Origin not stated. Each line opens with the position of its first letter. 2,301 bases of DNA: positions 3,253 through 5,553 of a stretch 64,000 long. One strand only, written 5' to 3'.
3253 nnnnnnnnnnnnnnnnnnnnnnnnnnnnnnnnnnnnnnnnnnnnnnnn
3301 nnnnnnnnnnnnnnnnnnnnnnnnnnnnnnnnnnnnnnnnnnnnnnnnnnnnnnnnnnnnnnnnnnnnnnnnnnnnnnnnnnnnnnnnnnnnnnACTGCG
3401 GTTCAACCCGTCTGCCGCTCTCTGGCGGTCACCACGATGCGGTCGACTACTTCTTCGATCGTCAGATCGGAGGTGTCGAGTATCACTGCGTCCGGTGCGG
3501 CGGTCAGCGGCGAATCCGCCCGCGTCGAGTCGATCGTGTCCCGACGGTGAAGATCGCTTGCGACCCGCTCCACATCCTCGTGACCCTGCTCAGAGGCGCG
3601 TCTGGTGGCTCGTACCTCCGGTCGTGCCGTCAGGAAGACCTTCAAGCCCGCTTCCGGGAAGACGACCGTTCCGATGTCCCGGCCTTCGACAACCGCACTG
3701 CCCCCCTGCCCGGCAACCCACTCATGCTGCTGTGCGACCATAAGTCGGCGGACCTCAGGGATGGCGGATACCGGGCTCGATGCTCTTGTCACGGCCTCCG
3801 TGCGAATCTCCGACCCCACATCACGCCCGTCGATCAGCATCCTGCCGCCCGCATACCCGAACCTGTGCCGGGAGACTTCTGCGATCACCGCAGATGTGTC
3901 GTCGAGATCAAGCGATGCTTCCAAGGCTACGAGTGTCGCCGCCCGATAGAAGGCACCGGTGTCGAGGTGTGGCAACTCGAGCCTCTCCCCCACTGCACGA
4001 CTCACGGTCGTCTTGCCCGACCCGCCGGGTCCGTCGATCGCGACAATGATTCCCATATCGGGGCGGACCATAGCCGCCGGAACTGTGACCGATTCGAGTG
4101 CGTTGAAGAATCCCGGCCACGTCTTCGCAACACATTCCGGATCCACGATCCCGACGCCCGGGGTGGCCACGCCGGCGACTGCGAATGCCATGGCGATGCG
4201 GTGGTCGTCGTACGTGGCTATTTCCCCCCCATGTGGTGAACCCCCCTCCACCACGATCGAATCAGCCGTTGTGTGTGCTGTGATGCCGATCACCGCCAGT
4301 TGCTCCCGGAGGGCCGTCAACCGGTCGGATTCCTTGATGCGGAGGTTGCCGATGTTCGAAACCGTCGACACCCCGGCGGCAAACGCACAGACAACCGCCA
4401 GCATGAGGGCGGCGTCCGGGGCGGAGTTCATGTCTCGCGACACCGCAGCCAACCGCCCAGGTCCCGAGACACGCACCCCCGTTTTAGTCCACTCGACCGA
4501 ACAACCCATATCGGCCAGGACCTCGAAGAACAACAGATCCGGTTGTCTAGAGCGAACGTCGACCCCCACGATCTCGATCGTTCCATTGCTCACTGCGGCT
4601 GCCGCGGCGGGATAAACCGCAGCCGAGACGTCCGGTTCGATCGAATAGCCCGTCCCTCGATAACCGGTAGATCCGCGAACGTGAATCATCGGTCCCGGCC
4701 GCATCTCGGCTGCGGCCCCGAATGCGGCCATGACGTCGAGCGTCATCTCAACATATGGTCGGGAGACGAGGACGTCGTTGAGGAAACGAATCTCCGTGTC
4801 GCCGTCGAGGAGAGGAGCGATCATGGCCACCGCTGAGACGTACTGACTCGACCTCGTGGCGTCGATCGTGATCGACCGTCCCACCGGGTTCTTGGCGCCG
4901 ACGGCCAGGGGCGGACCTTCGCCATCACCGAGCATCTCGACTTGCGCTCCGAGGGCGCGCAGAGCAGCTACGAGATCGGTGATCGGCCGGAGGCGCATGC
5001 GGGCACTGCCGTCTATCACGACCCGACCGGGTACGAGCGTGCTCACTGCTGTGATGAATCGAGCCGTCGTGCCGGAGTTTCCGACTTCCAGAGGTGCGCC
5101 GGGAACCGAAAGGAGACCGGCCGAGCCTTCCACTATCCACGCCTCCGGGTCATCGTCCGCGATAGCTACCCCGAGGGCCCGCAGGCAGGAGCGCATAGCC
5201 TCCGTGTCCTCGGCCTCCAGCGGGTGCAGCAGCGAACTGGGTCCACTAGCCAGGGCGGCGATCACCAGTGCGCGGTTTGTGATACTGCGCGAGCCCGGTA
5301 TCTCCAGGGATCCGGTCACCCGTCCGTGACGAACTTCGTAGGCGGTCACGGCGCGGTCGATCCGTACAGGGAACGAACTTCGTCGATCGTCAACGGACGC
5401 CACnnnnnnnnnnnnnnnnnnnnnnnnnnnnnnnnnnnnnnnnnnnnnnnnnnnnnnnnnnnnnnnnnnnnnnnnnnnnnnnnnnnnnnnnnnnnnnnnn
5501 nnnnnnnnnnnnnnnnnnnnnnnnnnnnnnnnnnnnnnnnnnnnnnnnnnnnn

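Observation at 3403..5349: In-frame AroA-Cmk fusion protein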

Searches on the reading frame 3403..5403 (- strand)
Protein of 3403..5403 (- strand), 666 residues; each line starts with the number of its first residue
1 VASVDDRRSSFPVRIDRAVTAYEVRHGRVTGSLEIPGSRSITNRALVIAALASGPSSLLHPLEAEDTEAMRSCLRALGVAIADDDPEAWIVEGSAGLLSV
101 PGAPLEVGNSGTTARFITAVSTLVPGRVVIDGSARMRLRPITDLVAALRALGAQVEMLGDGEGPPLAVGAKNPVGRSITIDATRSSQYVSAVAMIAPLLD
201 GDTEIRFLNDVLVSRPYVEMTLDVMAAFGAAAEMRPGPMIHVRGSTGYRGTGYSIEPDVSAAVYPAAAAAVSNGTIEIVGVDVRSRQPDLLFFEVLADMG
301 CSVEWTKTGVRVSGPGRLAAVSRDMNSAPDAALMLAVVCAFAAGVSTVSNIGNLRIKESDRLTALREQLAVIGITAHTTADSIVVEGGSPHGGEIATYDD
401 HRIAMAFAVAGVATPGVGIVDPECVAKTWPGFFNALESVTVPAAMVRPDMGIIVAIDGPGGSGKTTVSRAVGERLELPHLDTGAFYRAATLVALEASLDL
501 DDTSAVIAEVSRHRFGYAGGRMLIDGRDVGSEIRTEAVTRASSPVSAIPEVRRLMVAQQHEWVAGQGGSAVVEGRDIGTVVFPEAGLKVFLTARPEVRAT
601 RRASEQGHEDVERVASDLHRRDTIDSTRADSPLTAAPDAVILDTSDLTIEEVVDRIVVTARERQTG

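Call 3: search_protein_families(library=pfam, proteins=[window:3403-5403:-])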
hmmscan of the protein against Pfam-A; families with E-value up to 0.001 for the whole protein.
window:3403-5403:- (666 aa): 4 families
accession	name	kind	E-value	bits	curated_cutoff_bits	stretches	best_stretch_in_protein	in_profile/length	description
PF00275.25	EPSP_synthase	-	1.6e-106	357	22.8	1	27-436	5-417/417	EPSP synthase (3-phosphoshikimate 1-carboxyvinyltransferase)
PF02224.24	Cytidylate_kin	-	6.6e-64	215.9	26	1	454-660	1-209/211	Cytidylate kinase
PF13238.12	AAA_18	-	0.00037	21.4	29.4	0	454-606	1-112/128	AAA domain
PF13189.12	Cytidylate_kin2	-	0.0004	21.1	28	0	453-622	1-147/176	Cytidylate kinase-like family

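Call 4: search_protein_families(library=ncbifam, proteins=[window:3403-5403:-])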
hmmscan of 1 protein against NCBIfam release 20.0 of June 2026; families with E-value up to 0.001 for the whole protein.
window:3403-5403:- (666 aa): 11 families
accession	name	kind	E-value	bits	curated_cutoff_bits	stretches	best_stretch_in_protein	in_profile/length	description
NF008816.0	PRK11860.1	equivalog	4.9e-144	480.9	943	1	29-664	15-658/662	bifunctional 3-phosphoshikimate 1-carboxyvinyltransferase/cytidylate kinase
TIGR01356.1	aroA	equivalog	1.2e-124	416.3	287.25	1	31-439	1-412/415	3-phosphoshikimate 1-carboxyvinyltransferase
NF010004.0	PRK13477.1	equivalog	2.9e-59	200.8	524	1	453-663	287-506/514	bifunctional pantoate--beta-alanine ligase/(d)CMP kinase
TIGR00017.1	cmk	equivalog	1.6e-56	191.4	135.55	1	451-658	2-215/217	(d)CMP kinase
NF007071.0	PRK09518.1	equivalog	1.2e-52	179.5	953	1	449-658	2-223/706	bifunctional cytidylate kinase/GTPase Der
NF011381.1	PRK14806.1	equivalog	2.1e-46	158.5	902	1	22-436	304-723/733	bifunctional prephenate dehydrogenase/3-phosphoshikimate 1-carboxyvinyltransferase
NF006873.0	PRK09369.1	subfamily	1.1e-18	67.1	297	1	28-421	11-391/419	UDP-N-acetylglucosamine 1-carboxyvinyltransferase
TIGR01072.1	murA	equivalog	3.4e-14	52.4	392.7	1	27-421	10-391/416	UDP-N-acetylglucosamine 1-carboxyvinyltransferase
TIGR02173.1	cyt_kin_arch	equivalog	5.5e-11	42.8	102.1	1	550-654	56-162/169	(d)CMP kinase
NF004861.0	PRK06217.1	equivalog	0.00021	20.8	203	0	455-502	5-52/183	hypothetical protein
NF001385.0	PRK00279.2-3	equivalog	0.00023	20.8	315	1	452-490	5-43/213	adenylate kinase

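Call 5: find_homologous_proteins(query=window:3403-5349:-, max_evalue=1e-20)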
Query window:3403-5349:- (648 aa): 3880 proteins with E <= 1e-20 among 8000 candidates; the best 120 are listed.
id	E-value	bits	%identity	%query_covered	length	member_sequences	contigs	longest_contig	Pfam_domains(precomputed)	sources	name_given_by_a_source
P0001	0.0e+0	1370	99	100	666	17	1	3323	PF00275.26,PF02224.25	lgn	-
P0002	0.0e+0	1194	87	100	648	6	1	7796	PF00275.26,PF02224.25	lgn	-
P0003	0.0e+0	1040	75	100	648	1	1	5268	PF00275.26,PF02224.25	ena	-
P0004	0.0e+0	1018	74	100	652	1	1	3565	PF00275.26,PF02224.25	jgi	jgi:3-phosphoshikimate 1-carboxyvinyltransferase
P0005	1.7e-287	973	70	100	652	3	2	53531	PF00275.26,PF02224.25,PF13238.13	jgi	jgi:3-phosphoshikimate 1-carboxyvinyltransferase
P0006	1.2e-286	970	70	100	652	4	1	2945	PF00275.26,PF02224.25,PF13238.13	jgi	jgi:3-phosphoshikimate 1-carboxyvinyltransferase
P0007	1.0e-285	967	70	100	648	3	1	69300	PF00275.26,PF02224.25,PF13189.13,PF13238.13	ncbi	-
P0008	1.2e-283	960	71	99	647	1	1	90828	PF00275.26,PF02224.25,PF13189.13,PF13238.13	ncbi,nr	ncbi:MAG: 3-phosphoshikimate 1-carboxyvinyltransferase [Acidimicrobiia bacterium]|nr:3-phosphoshikim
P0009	1.5e-282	957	70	100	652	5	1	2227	PF00275.26,PF02224.25,PF13189.13,PF13238.13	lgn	-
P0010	2.9e-274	929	69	99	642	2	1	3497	PF00275.26,PF02224.25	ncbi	-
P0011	4.7e-265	899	68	99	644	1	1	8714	PF00275.26,PF02224.25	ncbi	-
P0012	1.4e-262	891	66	100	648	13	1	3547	PF00275.26,PF02224.25,PF13207.13,PF13189.13,PF13238.13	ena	-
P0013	8.0e-208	710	69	75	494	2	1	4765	PF00275.26,PF02224.25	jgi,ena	-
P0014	3.6e-182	625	52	98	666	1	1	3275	PF00275.26,PF02224.25,PF13189.13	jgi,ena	-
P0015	1.7e-180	620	53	96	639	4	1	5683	PF00275.26,PF02224.25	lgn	-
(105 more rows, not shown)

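Call 10: search_solved_structures(query=window:3403-5349:-, max_evalue=1e-10)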
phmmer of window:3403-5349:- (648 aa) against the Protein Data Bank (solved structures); distinct sequences matched with E-value up to 1e-10: 50.
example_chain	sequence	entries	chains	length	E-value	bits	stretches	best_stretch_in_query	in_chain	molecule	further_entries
2qfq_A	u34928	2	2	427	3.3e-80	273.6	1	9-422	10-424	3-phosphoshikimate 1-carboxyvinyltransferase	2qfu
2qfs_A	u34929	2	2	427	6.5e-80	272.6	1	9-422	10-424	3-phosphoshikimate 1-carboxyvinyltransferase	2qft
1g6s_A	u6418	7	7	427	1.2e-79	271.7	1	9-422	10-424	EPSP SYNTHASE | 3-phosphoshikimate 1-carboxyvinyltransferase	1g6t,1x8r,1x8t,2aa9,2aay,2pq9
5xwb_A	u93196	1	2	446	2.6e-79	270.7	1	9-421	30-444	3-phosphoshikimate 1-carboxyvinyltransferase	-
3fk0_A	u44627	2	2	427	4.4e-79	269.9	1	9-422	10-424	3-phosphoshikimate 1-carboxyvinyltransferase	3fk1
3fjx_A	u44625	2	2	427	8.3e-79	269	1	9-422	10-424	3-phosphoshikimate 1-carboxyvinyltransferase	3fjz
1mi4_A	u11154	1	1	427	8.3e-79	269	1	9-422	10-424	5-enolpyruvylshikimate-3-phosphate synthase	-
1q36_A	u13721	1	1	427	1.7e-78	268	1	9-422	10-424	3-phosphoshikimate 1-carboxyvinyltransferase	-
1eps_A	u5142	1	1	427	2.1e-78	267.7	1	9-422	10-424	5-ENOL-PYRUVYL-3-PHOSPHATE SYNTHASE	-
9war_A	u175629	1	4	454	2.6e-78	267.3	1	10-420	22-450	5-enolpyruvylshikimate-3-phosphate synthase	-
7pxy_A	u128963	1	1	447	3.8e-78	266.8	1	10-422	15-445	3-phosphoshikimate 1-carboxyvinyltransferase, chloroplastic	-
7tm4_A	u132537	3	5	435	6.2e-78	266.1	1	9-422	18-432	3-phosphoshikimate 1-carboxyvinyltransferase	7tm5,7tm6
8umj_A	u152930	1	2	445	2.2e-76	261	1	10-420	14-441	3-phosphoshikimate 1-carboxyvinyltransferase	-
8uml_A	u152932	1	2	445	4e-76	260.1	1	10-420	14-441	3-phosphoshikimate 1-carboxyvinyltransferase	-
8umn_A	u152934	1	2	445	6.1e-76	259.5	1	10-420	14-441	3-phosphoshikimate 1-carboxyvinyltransferase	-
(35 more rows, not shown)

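Call 15: find_related_loci(query=window:3403-5349:-, collection=genome_contigs, flank=6000)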
Query window:3403-5349:- (648 aa) in genome_contigs; peptide patterns used: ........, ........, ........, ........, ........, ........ (x = any residue, [..] = any of these).
600 stretches matched a pattern (row limit reached: there are more); 155 encode a relative of the query (tblastn E <= 1e-3); the best 80 are kept; 80 distinct loci.
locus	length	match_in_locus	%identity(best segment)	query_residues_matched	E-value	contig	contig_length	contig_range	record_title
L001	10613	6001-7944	87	1-648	0e+0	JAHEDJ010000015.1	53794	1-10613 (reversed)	MAG: bacterium isolate Ww198 NODE_519_length_53794_cov_14.467572, whole genome shotgun sequence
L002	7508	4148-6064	67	1-639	0e+0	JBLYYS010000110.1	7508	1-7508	MAG: Acidimicrobiia bacterium isolate DBRS4.bin20 k97_145443, whole genome shotgun sequence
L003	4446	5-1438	67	162-639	0e+0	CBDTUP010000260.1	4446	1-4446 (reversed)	MAG TPA_asm: uncultured bacterium isolate ERR2431953_concoct_193 genome assembly, contig: ERZ23880187.31242, whole genom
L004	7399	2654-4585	50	8-645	1e-179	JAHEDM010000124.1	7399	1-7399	MAG: Actinomycetes bacterium isolate Ww201 NODE_23552_length_7399_cov_2.384584, whole genome shotgun sequence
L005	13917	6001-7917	51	9-639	5e-170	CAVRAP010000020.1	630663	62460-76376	MAG: uncultured Actinomycetota bacterium isolate MFD03551.bin.1.83 genome assembly, contig: contig_7591, whole genome sh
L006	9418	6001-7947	50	8-648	9e-170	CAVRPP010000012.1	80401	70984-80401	MAG: uncultured Actinomycetota bacterium isolate MFD03551.bin.1.99 genome assembly, contig: contig_56047, whole genome s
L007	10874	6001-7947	50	8-648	9e-168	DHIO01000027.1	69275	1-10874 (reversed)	MAG TPA_asm: Acidimicrobiia bacterium UBA4744 UBA4744_contig_137, whole genome shotgun sequence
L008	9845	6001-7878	49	9-636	3e-164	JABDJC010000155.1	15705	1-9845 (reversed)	MAG: Acidimicrobiia bacterium isolate SS_bin_13 k127_2431884, whole genome shotgun sequence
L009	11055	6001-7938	52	8-645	3e-159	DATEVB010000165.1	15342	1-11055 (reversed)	MAG TPA_asm: Acidimicrobiia bacterium isolate SMAG_U8356 k141_1218969, whole genome shotgun sequence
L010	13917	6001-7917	52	9-639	3e-173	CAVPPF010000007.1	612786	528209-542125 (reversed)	MAG: uncultured Actinomycetota bacterium isolate MFD09964.bin.1.235 genome assembly, contig: contig_9904, whole genome s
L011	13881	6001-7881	48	6-639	2e-156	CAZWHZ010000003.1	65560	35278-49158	MAG TPA_asm: uncultured Acidimicrobiia bacterium isolate SRP214966_co3_231 genome assembly, contig: NODE_237_length_6556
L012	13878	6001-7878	48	10-639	8e-156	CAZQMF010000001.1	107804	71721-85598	MAG TPA_asm: uncultured Acidimicrobiia bacterium isolate SRP214966_co3_409 genome assembly, contig: NODE_48_length_10780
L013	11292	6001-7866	52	9-639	2e-170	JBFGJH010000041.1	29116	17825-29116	MAG: Acidimicrobiia bacterium isolate Mix_sand03.2021.01.D.107 k141_2657150_length_29116_cov_17.4020, whole genome shotg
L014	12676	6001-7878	48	10-639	2e-152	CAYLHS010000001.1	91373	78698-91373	MAG TPA_asm: uncultured Acidimicrobiia bacterium isolate binchicken_co151_350 genome assembly, contig: NODE_231_length_9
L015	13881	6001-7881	47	6-639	5e-152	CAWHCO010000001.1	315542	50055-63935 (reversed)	MAG: uncultured bacterium isolate MFD02923.bin.2.53 genome assembly, contig: contig_12686, whole genome shotgun sequence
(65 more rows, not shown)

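Call 23: search_protein_representatives(protein=window:3403-5349:-)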
Query: 648 residues. Proteins with E-value up to 0.001 (for the whole library): 42391; up to 1e-10: 25418; up to 1e-30: 6962. The best 150 are listed.
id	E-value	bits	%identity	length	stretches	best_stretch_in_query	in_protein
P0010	9.1e-275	929.4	70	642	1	1-640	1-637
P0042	1.2e-167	575.7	50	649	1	8-638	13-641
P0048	2.3e-164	564.8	52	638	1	9-639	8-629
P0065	4.1e-146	504.5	49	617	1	17-639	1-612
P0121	3.2e-139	481.8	49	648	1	6-642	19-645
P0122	4.1e-139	481.4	45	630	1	14-639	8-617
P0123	4.2e-135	468.2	46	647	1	15-639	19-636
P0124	5.2e-134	464.5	44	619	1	32-639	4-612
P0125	1.6e-131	456.3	44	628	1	3-639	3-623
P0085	1.1e-130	453.6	48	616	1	15-642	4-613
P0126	1.3e-127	443.4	46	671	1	9-643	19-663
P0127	7.0e-124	431.1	43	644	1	12-640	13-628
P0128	3.6e-122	425.5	44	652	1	13-646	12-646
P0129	3.4e-115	402.4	45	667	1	15-643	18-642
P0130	5.1e-115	401.8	42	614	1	30-639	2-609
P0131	1.4e-109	383.9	44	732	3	88-494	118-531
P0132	1.5e-108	380.5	51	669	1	10-420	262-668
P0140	9.1e-95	334.9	39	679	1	10-641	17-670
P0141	3.1e-94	333.2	38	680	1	12-646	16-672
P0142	1.9e-93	330.6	41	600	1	11-465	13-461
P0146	5.6e-92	325.7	38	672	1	12-641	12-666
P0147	1.9e-91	324.0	36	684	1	12-639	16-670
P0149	4.9e-91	322.6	39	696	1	12-640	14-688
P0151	4.9e-89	316.0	43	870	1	14-463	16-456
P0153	5.4e-88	312.6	39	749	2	7-394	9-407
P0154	3.3e-87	310.0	38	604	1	13-465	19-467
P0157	3.2e-86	306.7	36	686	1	13-640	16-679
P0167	1.5e-84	301.2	42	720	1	9-418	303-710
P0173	6.9e-84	299.0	36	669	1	12-639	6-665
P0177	4.0e-83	296.5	38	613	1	14-466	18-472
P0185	1.1e-81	291.7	36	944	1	12-639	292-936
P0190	9.3e-81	288.7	35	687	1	11-639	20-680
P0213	7.5e-79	282.4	37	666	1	9-643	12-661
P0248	2.4e-76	274.1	41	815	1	11-420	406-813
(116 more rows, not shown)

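Call 24: search_protein_families(library=ncbifam, proteins=[P0140, P0141, P0146, P0147, P0149, P0157, P0173, P0190, P0213, P0185], max_evalue=1e-40)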
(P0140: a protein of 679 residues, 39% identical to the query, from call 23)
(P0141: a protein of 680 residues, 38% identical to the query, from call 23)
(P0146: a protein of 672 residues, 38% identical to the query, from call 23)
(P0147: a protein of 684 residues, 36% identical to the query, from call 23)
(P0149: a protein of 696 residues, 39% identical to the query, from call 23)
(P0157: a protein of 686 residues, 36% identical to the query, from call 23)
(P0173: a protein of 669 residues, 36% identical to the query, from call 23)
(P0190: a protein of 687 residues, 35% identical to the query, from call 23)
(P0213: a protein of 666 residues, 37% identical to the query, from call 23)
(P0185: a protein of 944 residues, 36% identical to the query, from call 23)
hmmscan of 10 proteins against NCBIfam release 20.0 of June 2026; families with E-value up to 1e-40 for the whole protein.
P0140 (679 aa): 5 families
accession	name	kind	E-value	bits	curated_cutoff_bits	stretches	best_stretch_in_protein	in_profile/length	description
NF008816.0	PRK11860.1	equivalog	0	1040.4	943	1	8-678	5-661/662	bifunctional 3-phosphoshikimate 1-carboxyvinyltransferase/cytidylate kinase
TIGR01356.1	aroA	equivalog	4.9e-121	404.4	287.25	1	20-453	1-413/415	3-phosphoshikimate 1-carboxyvinyltransferase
TIGR00017.1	cmk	equivalog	1.8e-60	204.3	135.55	1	461-668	3-214/217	(d)CMP kinase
NF010004.0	PRK13477.1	equivalog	1.7e-54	185.1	524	1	460-672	285-504/514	bifunctional pantoate--beta-alanine ligase/(d)CMP kinase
NF011381.1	PRK14806.1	equivalog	2.8e-46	158.1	902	1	13-446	307-720/733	bifunctional prephenate dehydrogenase/3-phosphoshikimate 1-carboxyvinyltransferase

P0141 (680 aa): 5 families
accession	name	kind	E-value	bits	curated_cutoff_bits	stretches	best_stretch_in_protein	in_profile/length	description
NF008816.0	PRK11860.1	equivalog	0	1160.2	943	1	1-675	1-661/662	bifunctional 3-phosphoshikimate 1-carboxyvinyltransferase/cytidylate kinase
TIGR01356.1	aroA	equivalog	2e-126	422.2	287.25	1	17-447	1-413/415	3-phosphoshikimate 1-carboxyvinyltransferase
TIGR00017.1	cmk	equivalog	7.6e-62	208.8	135.55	1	454-665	3-214/217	(d)CMP kinase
NF010004.0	PRK13477.1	equivalog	8.5e-52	176.2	524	1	453-673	285-508/514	bifunctional pantoate--beta-alanine ligase/(d)CMP kinase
NF011381.1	PRK14806.1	equivalog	3.2e-51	174.4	902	1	14-441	311-721/733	bifunctional prephenate dehydrogenase/3-phosphoshikimate 1-carboxyvinyltransferase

P0146 (672 aa): 5 families
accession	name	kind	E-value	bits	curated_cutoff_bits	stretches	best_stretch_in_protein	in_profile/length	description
NF008816.0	PRK11860.1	equivalog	6e-234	778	943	1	2-669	6-656/662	bifunctional 3-phosphoshikimate 1-carboxyvinyltransferase/cytidylate kinase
TIGR01356.1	aroA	equivalog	3.5e-118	395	287.25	1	13-455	1-414/415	3-phosphoshikimate 1-carboxyvinyltransferase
TIGR00017.1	cmk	equivalog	2.7e-56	190.7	135.55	1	457-665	4-215/217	(d)CMP kinase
NF010004.0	PRK13477.1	equivalog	4e-51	174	524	1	456-670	286-506/514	bifunctional pantoate--beta-alanine ligase/(d)CMP kinase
NF011381.1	PRK14806.1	equivalog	1.1e-45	156.2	902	1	5-448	306-721/733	bifunctional prephenate dehydrogenase/3-phosphoshikimate 1-carboxyvinyltransferase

P0147 (684 aa): 5 families
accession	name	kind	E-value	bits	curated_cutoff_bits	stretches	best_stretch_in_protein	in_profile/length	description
NF008816.0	PRK11860.1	equivalog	0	1056.8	943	1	1-680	1-661/662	bifunctional 3-phosphoshikimate 1-carboxyvinyltransferase/cytidylate kinase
TIGR01356.1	aroA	equivalog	1.3e-126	422.7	287.25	1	17-442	1-409/415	3-phosphoshikimate 1-carboxyvinyltransferase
TIGR00017.1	cmk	equivalog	5.3e-61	206.1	135.55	1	454-670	3-214/217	(d)CMP kinase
NF011381.1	PRK14806.1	equivalog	8e-55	186.3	902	1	11-440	308-721/733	bifunctional prephenate dehydrogenase/3-phosphoshikimate 1-carboxyvinyltransferase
NF010004.0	PRK13477.1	equivalog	1.1e-53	182.5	524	1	454-676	286-506/514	bifunctional pantoate--beta-alanine ligase/(d)CMP kinase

P0149 (696 aa): 4 families
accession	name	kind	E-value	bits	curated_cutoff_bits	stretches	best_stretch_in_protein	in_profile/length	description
NF008816.0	PRK11860.1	equivalog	3.9e-132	441.6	943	1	8-692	10-656/662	bifunctional 3-phosphoshikimate 1-carboxyvinyltransferase/cytidylate kinase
TIGR01356.1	aroA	equivalog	2.2e-100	336.4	287.25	1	15-453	1-414/415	3-phosphoshikimate 1-carboxyvinyltransferase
NF010004.0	PRK13477.1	equivalog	1.8e-43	148.7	524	1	481-690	287-503/514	bifunctional pantoate--beta-alanine ligase/(d)CMP kinase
TIGR00017.1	cmk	equivalog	6e-41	140.5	135.55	0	480-687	3-214/217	(d)CMP kinase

P0157 (686 aa): 5 families
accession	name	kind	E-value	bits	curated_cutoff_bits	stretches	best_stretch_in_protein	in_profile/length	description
NF008816.0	PRK11860.1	equivalog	7.9e-234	777.6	943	1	2-685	3-658/662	bifunctional 3-phosphoshikimate 1-carboxyvinyltransferase/cytidylate kinase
TIGR01356.1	aroA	equivalog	1.8e-115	386.1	287.25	1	16-455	1-412/415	3-phosphoshikimate 1-carboxyvinyltransferase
TIGR00017.1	cmk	equivalog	5.6e-71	238.7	135.55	1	460-679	3-215/217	(d)CMP kinase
NF010004.0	PRK13477.1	equivalog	8.9e-65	219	524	1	448-684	274-506/514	bifunctional pantoate--beta-alanine ligase/(d)CMP kinase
NF007071.0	PRK09518.1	equivalog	4.3e-46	157.7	953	1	459-682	4-226/706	bifunctional cytidylate kinase/GTPase Der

P0173 (669 aa): 4 families
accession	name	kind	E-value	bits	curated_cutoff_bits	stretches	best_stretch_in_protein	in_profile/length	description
NF008816.0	PRK11860.1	equivalog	2.2e-207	690.2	943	1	5-668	15-654/662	bifunctional 3-phosphoshikimate 1-carboxyvinyltransferase/cytidylate kinase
TIGR01356.1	aroA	equivalog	7.5e-106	354.4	287.25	1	7-450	1-412/415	3-phosphoshikimate 1-carboxyvinyltransferase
TIGR00017.1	cmk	equivalog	2e-59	200.9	135.55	1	456-667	3-216/217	(d)CMP kinase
NF010004.0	PRK13477.1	equivalog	4.4e-51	173.9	524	1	454-668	284-503/514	bifunctional pantoate--beta-alanine ligase/(d)CMP kinase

P0190 (687 aa): 4 families
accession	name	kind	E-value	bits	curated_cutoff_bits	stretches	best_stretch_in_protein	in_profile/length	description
NF008816.0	PRK11860.1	equivalog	1.9e-179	597.9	943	1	18-685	13-656/662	bifunctional 3-phosphoshikimate 1-carboxyvinyltransferase/cytidylate kinase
TIGR01356.1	aroA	equivalog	7.2e-93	311.6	287.25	1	22-465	1-412/415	3-phosphoshikimate 1-carboxyvinyltransferase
TIGR00017.1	cmk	equivalog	6.9e-58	195.9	135.55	1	471-682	3-216/217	(d)CMP kinase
NF010004.0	PRK13477.1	equivalog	3.9e-49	167.4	524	1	469-685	284-505/514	bifunctional pantoate--beta-alanine ligase/(d)CMP kinase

P0213 (666 aa): 4 families
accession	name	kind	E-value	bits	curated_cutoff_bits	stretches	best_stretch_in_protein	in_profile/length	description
NF008816.0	PRK11860.1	equivalog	1e-121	407.2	943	1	13-663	14-657/662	bifunctional 3-phosphoshikimate 1-carboxyvinyltransferase/cytidylate kinase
TIGR01356.1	aroA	equivalog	5.9e-99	331.7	287.25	1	16-441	1-413/415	3-phosphoshikimate 1-carboxyvinyltransferase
NF010004.0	PRK13477.1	equivalog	5.8e-44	150.4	524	1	450-664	286-507/514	bifunctional pantoate--beta-alanine ligase/(d)CMP kinase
TIGR00017.1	cmk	equivalog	1.9e-42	145.4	135.55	1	450-658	3-215/217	(d)CMP kinase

P0185 (944 aa): 7 families
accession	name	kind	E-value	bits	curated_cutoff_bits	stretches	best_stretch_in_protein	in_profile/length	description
NF008816.0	PRK11860.1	equivalog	1.2e-123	413.5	943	1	283-937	8-652/662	bifunctional 3-phosphoshikimate 1-carboxyvinyltransferase/cytidylate kinase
TIGR01356.1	aroA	equivalog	1.1e-95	320.9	287.25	1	293-721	1-413/415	3-phosphoshikimate 1-carboxyvinyltransferase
NF011381.1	PRK14806.1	equivalog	1.4e-88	297.9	902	1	2-716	5-722/733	bifunctional prephenate dehydrogenase/3-phosphoshikimate 1-carboxyvinyltransferase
NF005694.0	PRK07502.1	equivalog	1.3e-62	211.8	409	1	2-291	8-304/310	prephenate/arogenate dehydrogenase family protein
NF005107.0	PRK06545.1-5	equivalog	2.6e-55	187.8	414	1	3-280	5-289/367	prephenate dehydrogenase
NF005650.0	PRK07417.1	equivalog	2.2e-50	171.5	290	1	1-276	2-279/281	prephenate/arogenate dehydrogenase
NF006307.0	PRK08507.1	equivalog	8.6e-46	156.3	295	1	1-273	1-273/275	prephenate dehydrogenase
